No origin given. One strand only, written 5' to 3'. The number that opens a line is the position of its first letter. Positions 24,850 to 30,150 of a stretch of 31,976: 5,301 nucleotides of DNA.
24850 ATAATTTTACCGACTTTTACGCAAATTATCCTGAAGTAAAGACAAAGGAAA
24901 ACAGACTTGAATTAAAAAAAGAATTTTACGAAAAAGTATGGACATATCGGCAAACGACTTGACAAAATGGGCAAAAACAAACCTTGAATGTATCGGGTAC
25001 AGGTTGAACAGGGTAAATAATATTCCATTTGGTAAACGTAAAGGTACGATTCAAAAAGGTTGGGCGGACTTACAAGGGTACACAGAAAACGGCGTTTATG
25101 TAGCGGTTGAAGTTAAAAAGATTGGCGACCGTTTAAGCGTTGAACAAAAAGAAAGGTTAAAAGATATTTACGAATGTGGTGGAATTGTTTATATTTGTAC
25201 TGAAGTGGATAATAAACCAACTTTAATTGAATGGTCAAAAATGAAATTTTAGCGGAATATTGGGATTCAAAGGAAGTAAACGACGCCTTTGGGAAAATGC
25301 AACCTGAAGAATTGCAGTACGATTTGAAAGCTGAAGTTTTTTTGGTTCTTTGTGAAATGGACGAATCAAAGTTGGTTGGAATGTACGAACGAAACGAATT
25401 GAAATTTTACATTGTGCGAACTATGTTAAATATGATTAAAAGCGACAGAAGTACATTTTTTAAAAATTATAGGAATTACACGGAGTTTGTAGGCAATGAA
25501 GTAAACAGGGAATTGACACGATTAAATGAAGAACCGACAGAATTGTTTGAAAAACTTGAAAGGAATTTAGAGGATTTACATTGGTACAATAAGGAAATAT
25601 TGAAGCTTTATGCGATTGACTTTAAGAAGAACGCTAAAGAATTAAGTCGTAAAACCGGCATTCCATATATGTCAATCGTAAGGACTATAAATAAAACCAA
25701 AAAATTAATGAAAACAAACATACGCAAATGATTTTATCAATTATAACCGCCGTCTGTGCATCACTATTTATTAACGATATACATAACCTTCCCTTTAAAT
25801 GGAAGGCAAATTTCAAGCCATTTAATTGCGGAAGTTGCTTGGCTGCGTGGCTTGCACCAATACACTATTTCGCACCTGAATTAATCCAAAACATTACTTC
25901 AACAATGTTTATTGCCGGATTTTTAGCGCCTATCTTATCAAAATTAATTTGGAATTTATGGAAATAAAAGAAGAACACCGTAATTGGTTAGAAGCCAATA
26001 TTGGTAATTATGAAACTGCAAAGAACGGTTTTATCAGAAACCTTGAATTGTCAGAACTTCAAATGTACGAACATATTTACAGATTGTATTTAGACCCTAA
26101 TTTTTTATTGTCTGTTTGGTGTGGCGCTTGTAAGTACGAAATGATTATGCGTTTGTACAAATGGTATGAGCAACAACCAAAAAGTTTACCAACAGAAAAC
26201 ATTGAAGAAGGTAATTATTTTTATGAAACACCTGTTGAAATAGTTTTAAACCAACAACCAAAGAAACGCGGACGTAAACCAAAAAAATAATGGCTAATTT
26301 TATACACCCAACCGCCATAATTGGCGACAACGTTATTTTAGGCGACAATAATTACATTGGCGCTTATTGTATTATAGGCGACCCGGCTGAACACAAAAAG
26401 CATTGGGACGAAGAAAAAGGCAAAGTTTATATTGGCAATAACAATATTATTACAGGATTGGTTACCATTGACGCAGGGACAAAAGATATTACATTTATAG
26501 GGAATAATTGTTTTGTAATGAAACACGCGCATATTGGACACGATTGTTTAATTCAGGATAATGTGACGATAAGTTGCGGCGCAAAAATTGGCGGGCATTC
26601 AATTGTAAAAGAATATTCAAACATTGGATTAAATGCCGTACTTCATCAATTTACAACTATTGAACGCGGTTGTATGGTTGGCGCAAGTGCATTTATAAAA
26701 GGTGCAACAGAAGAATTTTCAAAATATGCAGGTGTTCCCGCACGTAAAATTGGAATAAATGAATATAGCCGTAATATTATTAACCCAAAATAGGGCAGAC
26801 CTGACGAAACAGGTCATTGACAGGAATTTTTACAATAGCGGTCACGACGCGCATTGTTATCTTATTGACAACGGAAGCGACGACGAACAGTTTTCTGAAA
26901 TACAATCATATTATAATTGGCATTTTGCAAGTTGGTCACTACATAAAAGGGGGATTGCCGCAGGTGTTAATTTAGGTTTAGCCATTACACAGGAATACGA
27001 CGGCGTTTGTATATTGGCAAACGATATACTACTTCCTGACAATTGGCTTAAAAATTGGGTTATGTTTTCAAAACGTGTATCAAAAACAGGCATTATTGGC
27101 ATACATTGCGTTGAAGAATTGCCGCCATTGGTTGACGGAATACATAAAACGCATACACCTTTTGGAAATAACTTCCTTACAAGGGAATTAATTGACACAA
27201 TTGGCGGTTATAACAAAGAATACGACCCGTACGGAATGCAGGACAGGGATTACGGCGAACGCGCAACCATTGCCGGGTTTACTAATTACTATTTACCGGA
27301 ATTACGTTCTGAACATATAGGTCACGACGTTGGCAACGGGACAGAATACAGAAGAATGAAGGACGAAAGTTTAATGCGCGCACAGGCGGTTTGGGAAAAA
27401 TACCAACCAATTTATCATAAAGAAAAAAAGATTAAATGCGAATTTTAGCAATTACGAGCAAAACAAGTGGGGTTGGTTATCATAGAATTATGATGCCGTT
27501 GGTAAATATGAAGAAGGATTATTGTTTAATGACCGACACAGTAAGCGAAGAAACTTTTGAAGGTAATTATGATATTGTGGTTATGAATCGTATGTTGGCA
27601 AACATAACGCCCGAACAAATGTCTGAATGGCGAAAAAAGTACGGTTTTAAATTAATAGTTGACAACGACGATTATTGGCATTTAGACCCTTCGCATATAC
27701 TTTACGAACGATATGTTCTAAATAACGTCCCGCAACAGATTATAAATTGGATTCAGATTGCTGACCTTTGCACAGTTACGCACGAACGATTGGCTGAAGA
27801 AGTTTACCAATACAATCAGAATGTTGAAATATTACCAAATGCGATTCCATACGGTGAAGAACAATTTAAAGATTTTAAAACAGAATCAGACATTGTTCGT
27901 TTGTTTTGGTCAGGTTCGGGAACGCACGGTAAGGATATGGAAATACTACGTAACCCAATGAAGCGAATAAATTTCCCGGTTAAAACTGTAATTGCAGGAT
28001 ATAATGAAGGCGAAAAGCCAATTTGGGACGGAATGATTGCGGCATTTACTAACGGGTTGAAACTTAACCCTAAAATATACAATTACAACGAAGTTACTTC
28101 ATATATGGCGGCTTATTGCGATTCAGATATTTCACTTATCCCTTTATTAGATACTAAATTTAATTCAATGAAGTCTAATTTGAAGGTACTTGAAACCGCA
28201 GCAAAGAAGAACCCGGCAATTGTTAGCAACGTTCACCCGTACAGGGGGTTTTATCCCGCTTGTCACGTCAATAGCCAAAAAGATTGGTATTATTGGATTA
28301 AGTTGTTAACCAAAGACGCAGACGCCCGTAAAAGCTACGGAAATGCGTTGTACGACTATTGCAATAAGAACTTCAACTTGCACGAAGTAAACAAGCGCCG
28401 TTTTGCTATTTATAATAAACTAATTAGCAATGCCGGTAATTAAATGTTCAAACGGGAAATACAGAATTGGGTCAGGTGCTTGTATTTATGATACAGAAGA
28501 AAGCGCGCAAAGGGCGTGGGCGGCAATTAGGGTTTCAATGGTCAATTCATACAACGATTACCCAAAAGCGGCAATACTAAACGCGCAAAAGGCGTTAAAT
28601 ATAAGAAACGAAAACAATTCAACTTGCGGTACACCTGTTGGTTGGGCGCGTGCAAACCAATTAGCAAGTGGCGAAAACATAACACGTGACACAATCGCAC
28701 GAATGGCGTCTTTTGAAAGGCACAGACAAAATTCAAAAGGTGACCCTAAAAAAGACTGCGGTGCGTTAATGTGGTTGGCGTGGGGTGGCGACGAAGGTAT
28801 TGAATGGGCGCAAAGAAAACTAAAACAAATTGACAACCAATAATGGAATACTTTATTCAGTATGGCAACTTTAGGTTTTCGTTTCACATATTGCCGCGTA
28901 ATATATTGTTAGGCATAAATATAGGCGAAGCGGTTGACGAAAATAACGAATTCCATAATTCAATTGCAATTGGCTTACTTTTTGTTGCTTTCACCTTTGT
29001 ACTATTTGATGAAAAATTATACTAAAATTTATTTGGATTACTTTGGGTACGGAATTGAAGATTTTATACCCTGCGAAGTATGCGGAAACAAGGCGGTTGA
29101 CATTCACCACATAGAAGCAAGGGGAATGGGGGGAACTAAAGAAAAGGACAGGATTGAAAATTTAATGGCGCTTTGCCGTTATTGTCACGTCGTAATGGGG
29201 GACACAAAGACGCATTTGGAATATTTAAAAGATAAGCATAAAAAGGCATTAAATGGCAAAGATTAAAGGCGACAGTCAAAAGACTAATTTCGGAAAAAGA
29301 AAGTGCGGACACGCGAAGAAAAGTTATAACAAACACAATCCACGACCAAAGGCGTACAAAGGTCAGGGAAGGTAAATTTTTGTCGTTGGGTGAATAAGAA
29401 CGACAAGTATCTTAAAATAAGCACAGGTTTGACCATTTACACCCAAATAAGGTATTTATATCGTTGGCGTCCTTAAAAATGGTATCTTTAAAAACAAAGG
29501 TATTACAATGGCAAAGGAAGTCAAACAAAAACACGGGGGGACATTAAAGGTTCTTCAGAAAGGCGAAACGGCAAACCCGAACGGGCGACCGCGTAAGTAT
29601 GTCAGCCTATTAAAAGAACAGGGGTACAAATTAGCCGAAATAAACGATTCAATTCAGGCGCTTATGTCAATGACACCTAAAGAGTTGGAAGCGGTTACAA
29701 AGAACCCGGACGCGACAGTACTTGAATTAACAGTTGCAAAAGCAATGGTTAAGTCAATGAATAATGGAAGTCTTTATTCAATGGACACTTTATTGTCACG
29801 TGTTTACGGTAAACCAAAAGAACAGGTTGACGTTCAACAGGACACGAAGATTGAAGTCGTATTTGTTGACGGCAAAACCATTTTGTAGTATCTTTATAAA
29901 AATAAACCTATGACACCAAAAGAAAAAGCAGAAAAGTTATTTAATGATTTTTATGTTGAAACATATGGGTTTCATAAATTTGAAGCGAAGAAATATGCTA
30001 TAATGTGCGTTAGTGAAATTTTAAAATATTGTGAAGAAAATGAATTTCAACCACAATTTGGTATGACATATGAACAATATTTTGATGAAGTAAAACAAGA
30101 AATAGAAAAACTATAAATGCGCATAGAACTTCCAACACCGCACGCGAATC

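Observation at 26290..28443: Phage-borne LpxA-like acyltransferase + GT2 + GT-B glycosyltransferase cassette in a genome with no lysogeny genes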

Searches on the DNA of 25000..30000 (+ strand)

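Call 7: search_dna_similar(query=window:25000-30000:+, collection=phages, mode=near, max_rows=25)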
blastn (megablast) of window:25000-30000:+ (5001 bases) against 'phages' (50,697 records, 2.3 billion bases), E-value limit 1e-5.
No match.

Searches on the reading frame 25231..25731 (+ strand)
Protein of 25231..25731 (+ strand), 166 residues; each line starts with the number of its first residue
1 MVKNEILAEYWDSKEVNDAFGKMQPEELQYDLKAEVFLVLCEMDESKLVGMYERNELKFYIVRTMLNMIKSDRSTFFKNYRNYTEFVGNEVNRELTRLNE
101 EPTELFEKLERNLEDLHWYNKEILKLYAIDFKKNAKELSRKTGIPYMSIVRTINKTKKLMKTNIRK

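Call 11: search_protein_families(library=phrogs, proteins=[window:25231-25731:+], max_evalue=0.001)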
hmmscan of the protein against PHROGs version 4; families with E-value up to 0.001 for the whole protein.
window:25231-25731:+ (166 aa): 0 families

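Call 48: search_protein_families(library=pfam, proteins=[window:25231-25731:+], max_evalue=0.05)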
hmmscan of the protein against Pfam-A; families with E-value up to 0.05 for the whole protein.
window:25231-25731:+ (166 aa): 3 families
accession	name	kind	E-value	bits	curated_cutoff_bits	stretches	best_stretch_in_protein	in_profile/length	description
PF09755.14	DUF2046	-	0.00037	20.2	24.7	1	60-115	78-136/305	Uncharacterized conserved protein H4 (DUF2046)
PF13029.11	DUF3890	-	0.023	15.6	22.8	1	109-158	20-65/84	Domain of unknown function (DUF3890)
PF18532.6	DUF5621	-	0.037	14.2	25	0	75-112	80-117/139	Domain of unknown function (DUF5621)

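Call 83: search_solved_structures(query=A7, max_evalue=10)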
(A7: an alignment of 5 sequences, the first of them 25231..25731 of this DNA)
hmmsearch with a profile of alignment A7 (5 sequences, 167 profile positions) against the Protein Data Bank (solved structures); distinct sequences matched with E-value up to 10: 4.
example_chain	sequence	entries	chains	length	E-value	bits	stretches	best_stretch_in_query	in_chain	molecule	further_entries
5cwd_A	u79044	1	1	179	0.13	15.6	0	73-149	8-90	Designed helical repeat protein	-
9bqx_A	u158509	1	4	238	0.21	14.9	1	99-166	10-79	Amphiphysin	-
6pmi_F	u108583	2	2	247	0.25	14.7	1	72-166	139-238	RNA polymerase sigma factor FliA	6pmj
6gp2_A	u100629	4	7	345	0.45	13.9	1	3-55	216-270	Ribonucleoside-diphosphate reductase beta chain | Ribonucleoside-diphosphate reductase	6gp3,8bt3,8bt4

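Call 104: search_protein_families(library=padloc, proteins=[window:25231-25731:+], max_evalue=0.01)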
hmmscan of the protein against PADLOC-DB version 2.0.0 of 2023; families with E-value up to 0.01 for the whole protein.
window:25231-25731:+ (166 aa): 1 family
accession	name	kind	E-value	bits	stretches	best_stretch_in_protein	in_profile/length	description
PDLC01903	CARF4--CARF_PDDEXK_TM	-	0.0052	14.2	1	52-138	180-247/380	-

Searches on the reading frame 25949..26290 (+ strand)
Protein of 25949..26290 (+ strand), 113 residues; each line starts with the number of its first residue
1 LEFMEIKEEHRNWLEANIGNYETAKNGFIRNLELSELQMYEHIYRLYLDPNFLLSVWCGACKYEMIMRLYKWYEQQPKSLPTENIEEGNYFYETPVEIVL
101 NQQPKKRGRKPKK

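Call 3: search_protein_families(library=pfam, proteins=[window:25949-26290:+], max_evalue=0.1)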
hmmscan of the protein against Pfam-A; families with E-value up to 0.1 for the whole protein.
window:25949-26290:+ (113 aa): 0 families

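Call 5: search_protein_families(library=phrogs, proteins=[window:25949-26290:+], max_evalue=0.01)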
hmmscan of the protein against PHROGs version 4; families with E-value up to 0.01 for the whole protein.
window:25949-26290:+ (113 aa): 0 families

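Call 104: search_protein_families(library=padloc, proteins=[window:25949-26290:+], max_evalue=0.01)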
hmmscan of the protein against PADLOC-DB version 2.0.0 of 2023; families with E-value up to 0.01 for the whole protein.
window:25949-26290:+ (113 aa): 0 families
